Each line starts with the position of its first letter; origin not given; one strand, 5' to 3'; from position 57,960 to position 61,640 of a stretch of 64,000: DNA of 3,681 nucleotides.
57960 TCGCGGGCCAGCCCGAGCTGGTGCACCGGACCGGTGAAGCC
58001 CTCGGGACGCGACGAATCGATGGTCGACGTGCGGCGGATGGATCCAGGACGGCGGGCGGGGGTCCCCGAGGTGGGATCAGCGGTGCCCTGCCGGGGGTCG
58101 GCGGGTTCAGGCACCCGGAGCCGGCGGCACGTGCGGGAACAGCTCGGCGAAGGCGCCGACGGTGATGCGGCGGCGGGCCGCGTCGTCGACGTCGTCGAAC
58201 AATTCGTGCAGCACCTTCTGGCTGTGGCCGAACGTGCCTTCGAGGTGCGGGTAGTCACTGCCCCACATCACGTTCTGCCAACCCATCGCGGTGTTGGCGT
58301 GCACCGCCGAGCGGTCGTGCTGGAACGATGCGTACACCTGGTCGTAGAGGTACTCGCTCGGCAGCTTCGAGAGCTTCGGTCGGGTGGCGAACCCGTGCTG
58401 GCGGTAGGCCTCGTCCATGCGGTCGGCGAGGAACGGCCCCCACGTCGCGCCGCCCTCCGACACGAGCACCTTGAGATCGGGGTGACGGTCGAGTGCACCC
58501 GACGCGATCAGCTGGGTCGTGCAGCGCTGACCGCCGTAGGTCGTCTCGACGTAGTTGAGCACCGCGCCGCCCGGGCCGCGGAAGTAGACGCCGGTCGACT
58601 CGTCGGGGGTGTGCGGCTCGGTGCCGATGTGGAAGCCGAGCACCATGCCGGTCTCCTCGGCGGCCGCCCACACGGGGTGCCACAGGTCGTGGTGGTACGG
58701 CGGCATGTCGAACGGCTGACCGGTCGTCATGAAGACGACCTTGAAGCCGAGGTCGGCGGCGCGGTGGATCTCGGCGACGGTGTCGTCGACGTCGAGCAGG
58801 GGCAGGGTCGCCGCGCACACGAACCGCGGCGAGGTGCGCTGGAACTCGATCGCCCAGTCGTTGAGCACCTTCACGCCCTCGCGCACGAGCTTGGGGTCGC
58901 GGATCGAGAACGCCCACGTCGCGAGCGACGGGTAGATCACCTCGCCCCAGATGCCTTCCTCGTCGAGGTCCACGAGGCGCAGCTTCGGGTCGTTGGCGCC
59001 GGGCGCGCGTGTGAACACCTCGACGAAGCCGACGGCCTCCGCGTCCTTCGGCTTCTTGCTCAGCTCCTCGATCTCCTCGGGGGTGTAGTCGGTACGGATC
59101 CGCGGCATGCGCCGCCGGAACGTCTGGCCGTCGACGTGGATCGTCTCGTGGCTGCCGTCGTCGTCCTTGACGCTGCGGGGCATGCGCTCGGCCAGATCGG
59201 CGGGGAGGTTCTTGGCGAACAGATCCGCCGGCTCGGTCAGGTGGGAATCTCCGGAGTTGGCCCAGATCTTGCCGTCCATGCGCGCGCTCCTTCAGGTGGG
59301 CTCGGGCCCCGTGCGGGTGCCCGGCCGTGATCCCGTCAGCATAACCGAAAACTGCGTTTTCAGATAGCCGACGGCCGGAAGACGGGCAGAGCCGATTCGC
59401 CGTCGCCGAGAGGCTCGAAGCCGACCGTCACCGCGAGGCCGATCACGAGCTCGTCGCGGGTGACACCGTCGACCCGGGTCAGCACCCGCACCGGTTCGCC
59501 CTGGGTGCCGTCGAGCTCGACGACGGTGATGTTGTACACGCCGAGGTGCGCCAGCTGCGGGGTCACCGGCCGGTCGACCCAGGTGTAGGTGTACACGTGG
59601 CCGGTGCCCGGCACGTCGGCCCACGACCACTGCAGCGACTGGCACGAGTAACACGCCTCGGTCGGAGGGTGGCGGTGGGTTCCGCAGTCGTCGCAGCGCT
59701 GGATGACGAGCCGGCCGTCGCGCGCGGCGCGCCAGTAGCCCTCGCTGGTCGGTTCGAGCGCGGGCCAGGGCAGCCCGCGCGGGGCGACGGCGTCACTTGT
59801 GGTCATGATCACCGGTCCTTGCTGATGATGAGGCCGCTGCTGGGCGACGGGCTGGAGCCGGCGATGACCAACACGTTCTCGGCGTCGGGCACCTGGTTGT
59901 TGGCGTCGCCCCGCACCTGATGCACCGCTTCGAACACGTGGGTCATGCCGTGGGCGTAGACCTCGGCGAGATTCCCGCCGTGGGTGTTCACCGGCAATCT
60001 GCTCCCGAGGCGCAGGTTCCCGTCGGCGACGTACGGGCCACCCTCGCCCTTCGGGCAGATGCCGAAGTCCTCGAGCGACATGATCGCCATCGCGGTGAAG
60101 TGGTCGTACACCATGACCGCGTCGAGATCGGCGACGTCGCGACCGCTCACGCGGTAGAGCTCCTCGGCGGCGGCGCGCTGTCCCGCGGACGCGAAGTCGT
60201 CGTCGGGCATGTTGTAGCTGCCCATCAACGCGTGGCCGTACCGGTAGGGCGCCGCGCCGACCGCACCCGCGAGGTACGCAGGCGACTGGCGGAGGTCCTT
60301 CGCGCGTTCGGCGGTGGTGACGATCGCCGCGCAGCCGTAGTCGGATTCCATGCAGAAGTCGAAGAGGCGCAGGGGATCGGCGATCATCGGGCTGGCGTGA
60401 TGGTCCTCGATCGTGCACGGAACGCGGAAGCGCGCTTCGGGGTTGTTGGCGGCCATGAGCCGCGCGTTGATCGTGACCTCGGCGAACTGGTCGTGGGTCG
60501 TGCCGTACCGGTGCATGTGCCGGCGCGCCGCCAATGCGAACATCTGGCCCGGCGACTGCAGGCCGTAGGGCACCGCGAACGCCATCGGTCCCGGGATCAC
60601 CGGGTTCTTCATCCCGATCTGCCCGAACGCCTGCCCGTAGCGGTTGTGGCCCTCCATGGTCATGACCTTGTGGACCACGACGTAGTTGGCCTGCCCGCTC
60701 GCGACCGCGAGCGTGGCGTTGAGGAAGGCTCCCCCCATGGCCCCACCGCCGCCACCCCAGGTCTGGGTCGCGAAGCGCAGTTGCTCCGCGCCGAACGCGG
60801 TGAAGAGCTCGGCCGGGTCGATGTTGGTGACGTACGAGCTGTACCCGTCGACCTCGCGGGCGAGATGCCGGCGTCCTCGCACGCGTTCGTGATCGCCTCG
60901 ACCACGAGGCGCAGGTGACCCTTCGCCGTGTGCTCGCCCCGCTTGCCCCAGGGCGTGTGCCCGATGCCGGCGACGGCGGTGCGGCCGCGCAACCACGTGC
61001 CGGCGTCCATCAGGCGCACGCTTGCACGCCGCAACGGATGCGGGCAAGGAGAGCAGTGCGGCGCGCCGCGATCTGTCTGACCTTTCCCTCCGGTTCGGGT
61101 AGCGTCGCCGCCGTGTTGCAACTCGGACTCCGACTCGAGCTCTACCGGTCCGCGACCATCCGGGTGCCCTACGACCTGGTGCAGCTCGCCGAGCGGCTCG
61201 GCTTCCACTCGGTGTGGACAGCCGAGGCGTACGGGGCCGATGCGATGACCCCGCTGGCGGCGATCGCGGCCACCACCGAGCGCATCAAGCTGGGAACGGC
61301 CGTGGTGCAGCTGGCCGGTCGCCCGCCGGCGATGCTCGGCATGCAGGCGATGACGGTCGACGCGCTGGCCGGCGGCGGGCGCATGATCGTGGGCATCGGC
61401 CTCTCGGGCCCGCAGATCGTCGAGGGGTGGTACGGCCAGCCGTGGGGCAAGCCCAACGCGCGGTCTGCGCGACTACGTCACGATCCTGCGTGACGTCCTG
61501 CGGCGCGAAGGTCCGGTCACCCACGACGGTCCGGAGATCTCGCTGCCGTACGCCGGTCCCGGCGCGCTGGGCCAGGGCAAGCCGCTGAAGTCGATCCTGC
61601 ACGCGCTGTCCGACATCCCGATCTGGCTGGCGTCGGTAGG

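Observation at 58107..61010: Amidohydrolase_2 + DUF35 + SCP-x-type thiolase triad, present twice in the window (one copy decayed)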

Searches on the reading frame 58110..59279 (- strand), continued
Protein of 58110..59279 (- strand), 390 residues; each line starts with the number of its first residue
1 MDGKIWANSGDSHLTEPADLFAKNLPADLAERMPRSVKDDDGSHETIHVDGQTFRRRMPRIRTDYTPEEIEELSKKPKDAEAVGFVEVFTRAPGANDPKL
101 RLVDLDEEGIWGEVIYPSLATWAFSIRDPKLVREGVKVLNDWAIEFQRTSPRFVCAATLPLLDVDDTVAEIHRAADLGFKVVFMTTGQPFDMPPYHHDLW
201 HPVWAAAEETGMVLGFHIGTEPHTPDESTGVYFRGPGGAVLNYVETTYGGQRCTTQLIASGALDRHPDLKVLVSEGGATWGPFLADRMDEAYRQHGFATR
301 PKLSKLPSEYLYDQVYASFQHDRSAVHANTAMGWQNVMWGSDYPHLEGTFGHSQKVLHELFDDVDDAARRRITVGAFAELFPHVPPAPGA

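Call 23: search_solved_structures(query=window:58110-59279:-, max_evalue=1e-20, show_alignments=2)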
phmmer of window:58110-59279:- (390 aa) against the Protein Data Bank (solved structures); distinct sequences matched with E-value up to 1e-20: 2.
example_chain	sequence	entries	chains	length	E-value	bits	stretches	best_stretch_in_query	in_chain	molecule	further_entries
6omp_A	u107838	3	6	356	1.5e-113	383.4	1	90-388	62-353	PtmU3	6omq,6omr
8uyr_A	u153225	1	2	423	1.6e-26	96.7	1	9-363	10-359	DitZ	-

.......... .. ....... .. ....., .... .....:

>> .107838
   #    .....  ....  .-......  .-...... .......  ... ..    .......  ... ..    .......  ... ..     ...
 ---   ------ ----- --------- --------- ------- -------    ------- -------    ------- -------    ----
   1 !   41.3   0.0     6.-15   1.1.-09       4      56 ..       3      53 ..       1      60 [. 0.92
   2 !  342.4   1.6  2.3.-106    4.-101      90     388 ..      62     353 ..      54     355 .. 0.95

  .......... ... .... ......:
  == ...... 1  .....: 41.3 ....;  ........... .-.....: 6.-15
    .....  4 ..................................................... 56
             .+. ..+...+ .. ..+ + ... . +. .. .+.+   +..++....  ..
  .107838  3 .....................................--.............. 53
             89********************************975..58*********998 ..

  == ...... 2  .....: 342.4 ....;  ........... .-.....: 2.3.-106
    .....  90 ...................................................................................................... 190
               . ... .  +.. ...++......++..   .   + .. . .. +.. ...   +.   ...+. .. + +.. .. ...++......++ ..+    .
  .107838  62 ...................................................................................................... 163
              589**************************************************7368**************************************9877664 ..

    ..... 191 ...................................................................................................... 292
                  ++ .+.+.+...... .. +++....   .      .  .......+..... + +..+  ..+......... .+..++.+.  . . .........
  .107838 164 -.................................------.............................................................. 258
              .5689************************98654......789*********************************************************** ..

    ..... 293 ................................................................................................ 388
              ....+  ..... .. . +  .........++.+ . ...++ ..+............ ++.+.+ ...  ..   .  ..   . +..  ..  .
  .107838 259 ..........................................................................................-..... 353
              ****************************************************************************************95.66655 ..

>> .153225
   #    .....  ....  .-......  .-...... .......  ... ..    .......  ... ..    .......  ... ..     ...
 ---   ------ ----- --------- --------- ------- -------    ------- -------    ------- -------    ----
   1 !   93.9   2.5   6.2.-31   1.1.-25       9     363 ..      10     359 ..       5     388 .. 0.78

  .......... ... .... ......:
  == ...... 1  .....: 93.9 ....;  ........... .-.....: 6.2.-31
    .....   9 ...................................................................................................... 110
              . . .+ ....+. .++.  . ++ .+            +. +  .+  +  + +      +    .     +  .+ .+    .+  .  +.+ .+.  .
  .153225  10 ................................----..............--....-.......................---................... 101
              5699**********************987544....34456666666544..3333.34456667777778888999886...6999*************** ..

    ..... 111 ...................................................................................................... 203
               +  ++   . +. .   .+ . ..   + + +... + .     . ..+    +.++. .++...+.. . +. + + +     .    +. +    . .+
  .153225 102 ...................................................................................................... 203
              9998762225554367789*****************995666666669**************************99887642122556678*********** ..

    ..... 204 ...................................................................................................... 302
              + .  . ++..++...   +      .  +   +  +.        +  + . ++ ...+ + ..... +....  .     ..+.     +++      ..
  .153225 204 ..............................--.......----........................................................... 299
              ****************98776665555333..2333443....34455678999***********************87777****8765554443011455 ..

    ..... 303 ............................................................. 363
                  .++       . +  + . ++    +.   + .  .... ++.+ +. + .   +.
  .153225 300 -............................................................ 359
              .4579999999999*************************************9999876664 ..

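Call 29: find_related_loci(query=A1, collection=genome_contigs, flank=10000)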
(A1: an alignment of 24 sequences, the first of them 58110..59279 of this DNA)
Query A1 (390 aa) in genome_contigs; peptide patterns used: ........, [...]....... (x = any residue, [..] = any of these).
600 stretches matched a pattern (row limit reached: there are more); 593 encode a relative of the query (tblastn E <= 1e-3); the best 80 are kept; 80 distinct loci.
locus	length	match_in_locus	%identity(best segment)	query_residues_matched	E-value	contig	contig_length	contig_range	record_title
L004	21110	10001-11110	63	4-389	6e-168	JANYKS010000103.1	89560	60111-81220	MAG: Actinomycetes bacterium isolate GL140_5_metabinner_34 GL140_5_k141_1234160, whole genome shotgun sequence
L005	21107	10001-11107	64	4-388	1e-166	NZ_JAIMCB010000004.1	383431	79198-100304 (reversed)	Acidiferrimicrobium sp. IK 4_Afferri_2_4, whole genome shotgun sequence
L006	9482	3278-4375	65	5-388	3e-165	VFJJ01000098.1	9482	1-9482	MAG: Actinomycetota bacterium isolate Bin_62_11 c_000001926078, whole genome shotgun sequence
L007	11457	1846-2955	63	4-389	9e-164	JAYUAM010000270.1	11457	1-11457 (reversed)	MAG: Acidimicrobiia bacterium isolate GFS_6502 GFS_6502_269, whole genome shotgun sequence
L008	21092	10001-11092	64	4-388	3e-163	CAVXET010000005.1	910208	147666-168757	MAG: uncultured Gammaproteobacteria bacterium isolate MFD02242.bin.2.304 genome assembly, contig: contig_1469, whole gen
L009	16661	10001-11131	63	1-384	2e-162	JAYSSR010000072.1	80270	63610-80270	MAG: Acidimicrobiia bacterium isolate GFS_12223 GFS_12223_71, whole genome shotgun sequence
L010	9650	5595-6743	62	2-388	1e-161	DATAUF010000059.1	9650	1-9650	MAG TPA_asm: Mycobacteriales bacterium isolate SMAG_U5565 k141_396342, whole genome shotgun sequence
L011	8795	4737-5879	62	1-385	3e-160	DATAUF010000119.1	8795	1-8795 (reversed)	MAG TPA_asm: Mycobacteriales bacterium isolate SMAG_U5565 k141_3232006, whole genome shotgun sequence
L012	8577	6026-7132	62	3-388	3e-158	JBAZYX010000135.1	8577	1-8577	MAG: Acidimicrobiia bacterium isolate SO_2017_GW1_92 NODE_30864_length_8577_cov_1.468876_OW334_2017, whole genome shotgu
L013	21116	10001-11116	63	4-390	7e-158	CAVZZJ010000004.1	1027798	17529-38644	MAG: uncultured Acidimicrobiaceae bacterium isolate MFD01716.bin.2.92 genome assembly, contig: contig_24742, whole genom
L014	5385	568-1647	63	5-381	2e-159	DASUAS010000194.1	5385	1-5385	MAG TPA_asm: Acidimicrobiia bacterium isolate SMAG_U2501 k141_577995, whole genome shotgun sequence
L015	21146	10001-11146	59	4-388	9e-150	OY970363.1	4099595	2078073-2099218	MAG: uncultured Actinomycetes bacterium isolate MFD04212.bin.c.7 genome assembly, chromosome: 1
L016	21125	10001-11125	57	1-389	4e-147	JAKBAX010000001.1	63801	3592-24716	MAG: Actinomycetes bacterium isolate ZJ3.bin39 NODE_403_length_63801_cov_1.837139, whole genome shotgun sequence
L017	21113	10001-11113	57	4-390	6e-142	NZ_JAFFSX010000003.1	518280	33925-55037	Streptomyces sp. GESEQ-35 3, whole genome shotgun sequence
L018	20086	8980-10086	57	3-388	2e-141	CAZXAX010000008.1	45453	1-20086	MAG TPA_asm: uncultured Bifidobacterium sp. isolate SRP193358_co1_539 genome assembly, contig: NODE_1483_length_45453_co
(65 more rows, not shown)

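Call 74: search_protein_families(library=ncbifam, proteins=[window:58110-59279:-], max_evalue=0.001)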
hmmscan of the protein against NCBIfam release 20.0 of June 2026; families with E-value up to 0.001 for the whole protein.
window:58110-59279:- (390 aa): 0 families

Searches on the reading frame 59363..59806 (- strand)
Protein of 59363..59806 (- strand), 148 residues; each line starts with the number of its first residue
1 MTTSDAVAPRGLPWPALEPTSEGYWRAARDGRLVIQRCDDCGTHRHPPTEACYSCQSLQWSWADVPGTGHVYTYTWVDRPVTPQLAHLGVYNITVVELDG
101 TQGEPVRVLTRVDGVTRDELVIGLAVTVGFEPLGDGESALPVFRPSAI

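Call 7: search_protein_families(library=pfam, proteins=[window:59363-59806:-], max_evalue=0.01)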
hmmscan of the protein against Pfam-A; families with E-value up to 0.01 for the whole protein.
window:59363-59806:- (148 aa): 2 families
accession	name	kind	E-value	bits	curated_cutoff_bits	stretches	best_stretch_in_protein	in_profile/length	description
PF12172.15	zf-ChsH2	-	9.8e-13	48.1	23.2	1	25-59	1-35/37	ChsH2, rubredoxin-like zinc ribbon domain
PF01796.24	OB_ChsH2_C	-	5.3e-12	45.9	27.1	1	62-130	1-64/65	ChsH2, C-terminal OB-fold domain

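Call 36: search_solved_structures(query=window:59363-59806:-, max_evalue=1, show_alignments=2)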
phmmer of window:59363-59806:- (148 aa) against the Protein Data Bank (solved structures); distinct sequences matched with E-value up to 1: 3.
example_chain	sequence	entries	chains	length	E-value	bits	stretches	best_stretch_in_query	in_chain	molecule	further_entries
6ok1_B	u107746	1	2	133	2.5e-20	76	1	15-146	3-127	ChsH2(DUF35)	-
9myr_B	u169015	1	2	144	7.1e-09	38.8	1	14-132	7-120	Acyl dehydratase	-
6esq_E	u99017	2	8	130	0.00015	24.8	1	25-134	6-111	Pfam DUF35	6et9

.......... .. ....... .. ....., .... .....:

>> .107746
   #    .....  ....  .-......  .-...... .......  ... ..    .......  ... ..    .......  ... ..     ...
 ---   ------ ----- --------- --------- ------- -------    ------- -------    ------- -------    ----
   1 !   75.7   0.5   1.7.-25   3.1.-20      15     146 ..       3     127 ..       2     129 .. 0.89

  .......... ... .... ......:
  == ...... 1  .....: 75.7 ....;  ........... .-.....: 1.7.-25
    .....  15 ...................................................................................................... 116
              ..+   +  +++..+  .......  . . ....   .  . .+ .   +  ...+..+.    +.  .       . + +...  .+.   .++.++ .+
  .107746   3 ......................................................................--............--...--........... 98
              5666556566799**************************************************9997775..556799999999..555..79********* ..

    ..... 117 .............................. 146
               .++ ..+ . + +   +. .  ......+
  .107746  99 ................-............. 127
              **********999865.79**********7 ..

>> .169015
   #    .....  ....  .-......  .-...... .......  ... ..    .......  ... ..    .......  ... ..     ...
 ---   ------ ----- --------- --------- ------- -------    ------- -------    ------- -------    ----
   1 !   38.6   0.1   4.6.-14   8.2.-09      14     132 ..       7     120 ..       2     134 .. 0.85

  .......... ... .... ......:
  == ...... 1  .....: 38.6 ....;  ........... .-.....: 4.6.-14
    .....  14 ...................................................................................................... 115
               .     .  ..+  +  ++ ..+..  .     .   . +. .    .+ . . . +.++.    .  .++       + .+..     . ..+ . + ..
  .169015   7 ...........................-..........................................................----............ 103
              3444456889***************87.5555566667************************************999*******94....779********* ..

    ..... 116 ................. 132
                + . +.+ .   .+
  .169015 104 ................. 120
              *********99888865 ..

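Call 74: search_protein_families(library=ncbifam, proteins=[window:59363-59806:-], max_evalue=0.001)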
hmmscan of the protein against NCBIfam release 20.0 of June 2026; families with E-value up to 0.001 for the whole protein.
window:59363-59806:- (148 aa): 0 families

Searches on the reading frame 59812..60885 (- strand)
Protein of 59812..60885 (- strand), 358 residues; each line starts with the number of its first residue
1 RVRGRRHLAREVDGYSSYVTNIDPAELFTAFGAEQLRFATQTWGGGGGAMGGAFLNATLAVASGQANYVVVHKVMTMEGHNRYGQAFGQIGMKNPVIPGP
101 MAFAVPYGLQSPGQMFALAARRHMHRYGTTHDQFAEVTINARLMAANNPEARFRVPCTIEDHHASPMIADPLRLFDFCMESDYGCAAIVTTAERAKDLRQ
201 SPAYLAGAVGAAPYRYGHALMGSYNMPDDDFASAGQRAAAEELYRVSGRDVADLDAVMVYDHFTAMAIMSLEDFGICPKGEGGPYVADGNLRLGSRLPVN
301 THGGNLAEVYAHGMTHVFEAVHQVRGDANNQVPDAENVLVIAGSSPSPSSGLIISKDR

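Call 7: search_protein_families(library=pfam, proteins=[window:59812-60885:-], max_evalue=0.01)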
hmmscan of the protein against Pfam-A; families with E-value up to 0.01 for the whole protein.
window:59812-60885:- (358 aa): 2 families
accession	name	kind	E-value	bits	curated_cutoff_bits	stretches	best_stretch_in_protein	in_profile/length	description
PF22691.2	Thiolase_C_1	-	1.5e-31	109.5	28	1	228-341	12-128/144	Thiolase C-terminal domain-like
PF13574.12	Reprolysin_2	-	0.0067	16.7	27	0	260-332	80-153/195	Metallo-peptidase family M12B Reprolysin-like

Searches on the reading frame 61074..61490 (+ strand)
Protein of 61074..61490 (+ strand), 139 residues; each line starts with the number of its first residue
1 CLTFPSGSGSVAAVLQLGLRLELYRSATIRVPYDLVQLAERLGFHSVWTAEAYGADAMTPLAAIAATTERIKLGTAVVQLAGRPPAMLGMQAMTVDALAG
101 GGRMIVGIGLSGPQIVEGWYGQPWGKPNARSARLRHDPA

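Call 42: search_protein_families(library=pfam, proteins=[window:61074-61490:+], max_evalue=0.001)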
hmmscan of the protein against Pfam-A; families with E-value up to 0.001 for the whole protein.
window:61074-61490:+ (139 aa): 1 family
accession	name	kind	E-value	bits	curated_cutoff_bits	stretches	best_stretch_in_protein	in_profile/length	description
PF00296.26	Bac_luciferase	-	3.3e-30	105.9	27.9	1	28-130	21-126/314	Luciferase-like monooxygenase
